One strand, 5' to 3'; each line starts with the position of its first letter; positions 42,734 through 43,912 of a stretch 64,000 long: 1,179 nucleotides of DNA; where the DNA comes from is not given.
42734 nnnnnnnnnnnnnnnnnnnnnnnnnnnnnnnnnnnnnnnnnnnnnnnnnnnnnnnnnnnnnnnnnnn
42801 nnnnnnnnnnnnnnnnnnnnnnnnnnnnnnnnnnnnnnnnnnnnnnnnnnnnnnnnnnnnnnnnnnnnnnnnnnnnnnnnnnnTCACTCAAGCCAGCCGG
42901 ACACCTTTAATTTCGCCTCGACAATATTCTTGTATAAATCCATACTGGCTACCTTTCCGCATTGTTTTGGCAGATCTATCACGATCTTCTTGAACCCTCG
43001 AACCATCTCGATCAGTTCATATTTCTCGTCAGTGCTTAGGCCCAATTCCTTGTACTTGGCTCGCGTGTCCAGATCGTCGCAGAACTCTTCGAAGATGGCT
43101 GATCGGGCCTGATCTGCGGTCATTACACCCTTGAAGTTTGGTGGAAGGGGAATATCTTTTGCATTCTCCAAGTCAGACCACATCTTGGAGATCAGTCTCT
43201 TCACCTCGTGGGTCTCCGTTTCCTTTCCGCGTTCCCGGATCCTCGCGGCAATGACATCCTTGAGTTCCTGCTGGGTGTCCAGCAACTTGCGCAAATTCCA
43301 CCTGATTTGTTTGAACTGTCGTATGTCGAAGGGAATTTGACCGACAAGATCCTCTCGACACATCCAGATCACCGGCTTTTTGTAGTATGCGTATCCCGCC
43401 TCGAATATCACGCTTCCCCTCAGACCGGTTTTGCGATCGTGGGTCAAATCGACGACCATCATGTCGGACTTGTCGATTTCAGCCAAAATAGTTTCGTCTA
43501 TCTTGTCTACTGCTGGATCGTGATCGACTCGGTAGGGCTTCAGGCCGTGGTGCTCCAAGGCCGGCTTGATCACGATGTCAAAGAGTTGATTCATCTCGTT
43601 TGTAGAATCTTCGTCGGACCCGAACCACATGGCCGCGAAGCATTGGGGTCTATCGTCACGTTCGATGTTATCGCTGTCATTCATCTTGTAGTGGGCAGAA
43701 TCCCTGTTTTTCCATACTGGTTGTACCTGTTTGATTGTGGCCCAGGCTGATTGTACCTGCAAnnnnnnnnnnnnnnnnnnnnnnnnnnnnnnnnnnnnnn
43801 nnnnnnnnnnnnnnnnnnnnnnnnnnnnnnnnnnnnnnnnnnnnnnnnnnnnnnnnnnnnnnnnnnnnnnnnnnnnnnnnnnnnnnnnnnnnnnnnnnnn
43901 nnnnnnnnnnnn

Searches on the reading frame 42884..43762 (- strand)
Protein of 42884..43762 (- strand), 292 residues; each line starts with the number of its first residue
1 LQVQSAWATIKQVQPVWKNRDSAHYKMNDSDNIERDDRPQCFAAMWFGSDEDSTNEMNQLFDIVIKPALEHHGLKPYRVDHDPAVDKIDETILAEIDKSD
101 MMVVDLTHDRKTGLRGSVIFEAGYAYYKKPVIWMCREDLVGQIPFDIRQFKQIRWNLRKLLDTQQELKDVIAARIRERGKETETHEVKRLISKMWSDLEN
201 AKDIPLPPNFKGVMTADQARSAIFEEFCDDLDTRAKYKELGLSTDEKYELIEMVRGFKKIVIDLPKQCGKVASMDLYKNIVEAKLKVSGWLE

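Call 33: search_protein_families(library=pfam, proteins=[window:42884-43762:-], max_evalue=0.001)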
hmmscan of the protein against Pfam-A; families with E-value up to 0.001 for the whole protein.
window:42884-43762:- (292 aa): 0 families

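Call 37: search_protein_families(library=padloc, proteins=[window:42884-43762:-], max_evalue=0.001)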
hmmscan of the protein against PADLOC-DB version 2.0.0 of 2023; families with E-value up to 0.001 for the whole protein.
window:42884-43762:- (292 aa): 1 family
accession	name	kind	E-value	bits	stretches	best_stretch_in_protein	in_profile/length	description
PDLC00733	Effector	-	3e-14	50.6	1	31-178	233-377/388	TIR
